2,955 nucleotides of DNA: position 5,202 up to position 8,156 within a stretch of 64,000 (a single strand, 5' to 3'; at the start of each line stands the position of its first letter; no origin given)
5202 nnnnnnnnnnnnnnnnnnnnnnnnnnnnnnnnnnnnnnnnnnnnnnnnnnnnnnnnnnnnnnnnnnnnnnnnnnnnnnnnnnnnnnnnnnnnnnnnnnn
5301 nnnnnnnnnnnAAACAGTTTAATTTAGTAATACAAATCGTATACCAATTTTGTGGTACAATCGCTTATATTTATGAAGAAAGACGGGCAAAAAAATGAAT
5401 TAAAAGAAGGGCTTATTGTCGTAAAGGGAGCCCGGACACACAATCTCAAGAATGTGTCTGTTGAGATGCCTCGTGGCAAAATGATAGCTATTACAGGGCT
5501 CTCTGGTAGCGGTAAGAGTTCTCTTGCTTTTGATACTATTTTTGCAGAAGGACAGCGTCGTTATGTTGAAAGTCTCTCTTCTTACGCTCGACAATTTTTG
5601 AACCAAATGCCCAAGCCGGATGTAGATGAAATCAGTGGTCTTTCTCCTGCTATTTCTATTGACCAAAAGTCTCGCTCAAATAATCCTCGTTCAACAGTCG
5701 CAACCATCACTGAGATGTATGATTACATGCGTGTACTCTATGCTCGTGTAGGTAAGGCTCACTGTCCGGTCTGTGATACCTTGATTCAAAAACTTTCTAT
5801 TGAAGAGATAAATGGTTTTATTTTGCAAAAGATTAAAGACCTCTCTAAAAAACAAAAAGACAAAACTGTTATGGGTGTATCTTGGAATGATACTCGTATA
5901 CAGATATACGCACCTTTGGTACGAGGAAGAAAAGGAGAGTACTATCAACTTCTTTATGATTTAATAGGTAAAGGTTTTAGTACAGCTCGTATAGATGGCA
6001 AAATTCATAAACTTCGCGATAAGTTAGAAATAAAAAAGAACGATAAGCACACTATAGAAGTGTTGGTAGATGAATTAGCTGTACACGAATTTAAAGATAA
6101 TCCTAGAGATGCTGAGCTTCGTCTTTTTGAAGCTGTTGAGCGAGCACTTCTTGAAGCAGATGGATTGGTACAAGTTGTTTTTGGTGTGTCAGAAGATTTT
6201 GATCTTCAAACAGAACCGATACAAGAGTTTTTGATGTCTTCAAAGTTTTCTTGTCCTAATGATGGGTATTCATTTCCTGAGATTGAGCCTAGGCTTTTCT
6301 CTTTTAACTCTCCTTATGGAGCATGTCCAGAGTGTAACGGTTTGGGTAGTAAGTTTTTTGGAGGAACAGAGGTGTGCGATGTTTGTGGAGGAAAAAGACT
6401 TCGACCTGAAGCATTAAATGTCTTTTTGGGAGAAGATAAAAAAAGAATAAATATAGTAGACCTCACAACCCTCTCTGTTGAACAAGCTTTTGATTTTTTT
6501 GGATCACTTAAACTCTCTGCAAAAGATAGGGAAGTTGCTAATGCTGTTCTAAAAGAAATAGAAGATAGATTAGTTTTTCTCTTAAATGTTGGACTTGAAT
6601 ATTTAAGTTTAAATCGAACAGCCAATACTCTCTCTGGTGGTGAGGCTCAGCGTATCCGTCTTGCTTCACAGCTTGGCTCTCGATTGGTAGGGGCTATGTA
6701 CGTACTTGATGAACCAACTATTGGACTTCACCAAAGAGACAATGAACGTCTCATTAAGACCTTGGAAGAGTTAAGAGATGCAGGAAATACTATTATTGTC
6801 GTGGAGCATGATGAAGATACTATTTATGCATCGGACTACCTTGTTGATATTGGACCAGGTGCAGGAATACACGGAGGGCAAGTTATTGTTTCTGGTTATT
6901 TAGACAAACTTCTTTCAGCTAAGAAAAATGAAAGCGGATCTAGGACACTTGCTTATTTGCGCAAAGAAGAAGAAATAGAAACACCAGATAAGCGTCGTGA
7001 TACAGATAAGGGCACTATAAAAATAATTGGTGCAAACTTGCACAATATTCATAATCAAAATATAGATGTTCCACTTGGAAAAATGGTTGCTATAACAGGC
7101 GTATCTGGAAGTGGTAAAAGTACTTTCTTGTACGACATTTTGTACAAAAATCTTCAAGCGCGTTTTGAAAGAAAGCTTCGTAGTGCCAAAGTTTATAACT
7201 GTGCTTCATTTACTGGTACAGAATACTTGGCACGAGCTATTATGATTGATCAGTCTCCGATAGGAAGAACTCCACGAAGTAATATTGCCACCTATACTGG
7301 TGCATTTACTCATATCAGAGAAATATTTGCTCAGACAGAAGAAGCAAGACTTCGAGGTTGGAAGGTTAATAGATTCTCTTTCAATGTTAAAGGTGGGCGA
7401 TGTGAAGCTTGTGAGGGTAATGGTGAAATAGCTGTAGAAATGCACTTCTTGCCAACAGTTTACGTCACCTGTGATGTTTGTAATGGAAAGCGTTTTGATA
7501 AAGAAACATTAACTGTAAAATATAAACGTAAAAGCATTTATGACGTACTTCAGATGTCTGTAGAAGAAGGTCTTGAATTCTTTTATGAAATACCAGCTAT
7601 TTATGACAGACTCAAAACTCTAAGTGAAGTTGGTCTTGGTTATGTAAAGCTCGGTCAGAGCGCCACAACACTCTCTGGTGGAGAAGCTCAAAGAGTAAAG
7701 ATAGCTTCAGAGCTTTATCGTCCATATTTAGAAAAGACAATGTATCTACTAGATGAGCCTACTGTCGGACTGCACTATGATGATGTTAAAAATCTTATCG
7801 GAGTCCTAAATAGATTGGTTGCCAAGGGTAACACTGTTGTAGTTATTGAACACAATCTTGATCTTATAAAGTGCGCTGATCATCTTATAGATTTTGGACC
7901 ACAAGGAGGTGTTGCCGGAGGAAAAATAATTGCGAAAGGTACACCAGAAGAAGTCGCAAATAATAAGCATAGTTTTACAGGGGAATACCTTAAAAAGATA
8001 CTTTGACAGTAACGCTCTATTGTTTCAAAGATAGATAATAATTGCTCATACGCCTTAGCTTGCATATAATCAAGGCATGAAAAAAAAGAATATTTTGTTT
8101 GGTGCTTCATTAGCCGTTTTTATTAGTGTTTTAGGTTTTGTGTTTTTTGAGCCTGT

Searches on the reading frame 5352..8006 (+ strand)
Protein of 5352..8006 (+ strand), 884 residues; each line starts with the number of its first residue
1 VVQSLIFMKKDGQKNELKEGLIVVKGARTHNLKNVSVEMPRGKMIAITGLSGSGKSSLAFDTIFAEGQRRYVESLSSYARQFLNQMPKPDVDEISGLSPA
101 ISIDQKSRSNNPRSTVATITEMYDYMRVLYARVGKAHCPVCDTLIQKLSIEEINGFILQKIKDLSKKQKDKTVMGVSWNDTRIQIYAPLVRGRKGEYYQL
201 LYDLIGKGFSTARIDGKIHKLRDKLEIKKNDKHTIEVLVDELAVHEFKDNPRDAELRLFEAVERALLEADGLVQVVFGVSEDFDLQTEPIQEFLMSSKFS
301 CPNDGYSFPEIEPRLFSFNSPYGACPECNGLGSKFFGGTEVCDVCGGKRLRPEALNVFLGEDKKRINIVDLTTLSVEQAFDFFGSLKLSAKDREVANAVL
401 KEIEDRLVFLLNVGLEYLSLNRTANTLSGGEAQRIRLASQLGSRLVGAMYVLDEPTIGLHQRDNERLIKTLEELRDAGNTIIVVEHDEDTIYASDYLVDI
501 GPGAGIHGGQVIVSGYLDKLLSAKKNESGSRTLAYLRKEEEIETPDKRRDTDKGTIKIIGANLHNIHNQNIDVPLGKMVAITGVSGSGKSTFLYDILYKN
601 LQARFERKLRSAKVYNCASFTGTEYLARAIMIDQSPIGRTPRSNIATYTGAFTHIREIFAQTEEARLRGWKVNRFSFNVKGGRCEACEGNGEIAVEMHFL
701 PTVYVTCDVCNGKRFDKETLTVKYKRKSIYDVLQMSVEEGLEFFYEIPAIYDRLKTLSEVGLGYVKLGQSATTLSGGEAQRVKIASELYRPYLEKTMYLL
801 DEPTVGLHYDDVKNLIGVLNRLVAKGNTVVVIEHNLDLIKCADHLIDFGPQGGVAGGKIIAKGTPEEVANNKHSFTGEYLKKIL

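Call 23: search_protein_families(library=pfam, proteins=[window:5352-8006:+], max_evalue=0.0001)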
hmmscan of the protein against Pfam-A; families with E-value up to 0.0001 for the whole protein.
window:5352-8006:+ (884 aa): 12 families
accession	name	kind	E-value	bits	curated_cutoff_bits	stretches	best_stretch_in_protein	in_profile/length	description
PF00005.33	ABC_tran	-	3.9e-24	86.2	25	0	751-804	86-136/137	ABC transporter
PF17760.6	UvrA_inter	-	4e-23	81.8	23.3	1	178-275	14-105/109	UvrA interaction domain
PF02463.25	SMC_N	-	9.3e-13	48.5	40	0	24-500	7-211/220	RecF/RecN/SMC N terminal domain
PF13555.12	AAA_29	-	1.2e-09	38.3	27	0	562-593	8-39/61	P-loop containing region of AAA domain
PF13304.12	AAA_21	-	1.2e-08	35.9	27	0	780-831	243-295/304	AAA domain, putative AbiEii toxin, Type IV TA system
PF20703.3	nSTAND1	-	9.9e-06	25.8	27.1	0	28-66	19-57/379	Novel STAND NTPase 1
PF13191.12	AAA_16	-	1.3e-05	26.2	32.6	0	37-82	19-63/167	AAA ATPase domain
PF20720.3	nSTAND3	-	1.4e-05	25.3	27.2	0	577-605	18-46/155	Novel STAND NTPase 3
PF13476.12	AAA_23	-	2.4e-05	25.5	27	0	561-594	5-37/201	AAA domain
PF13238.12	AAA_18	-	8.2e-05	23.5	29.4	0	579-593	1-15/128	AAA domain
PF13481.12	AAA_25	-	8.4e-05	22.7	27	0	573-599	30-56/195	AAA domain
PF13401.12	AAA_22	-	9.3e-05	23.2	27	0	577-630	6-54/130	AAA domain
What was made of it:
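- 5352..8006 (+): uvrA, upstream and co-directional (context). Pfam UvrA_inter and ABC_tran (call 23).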
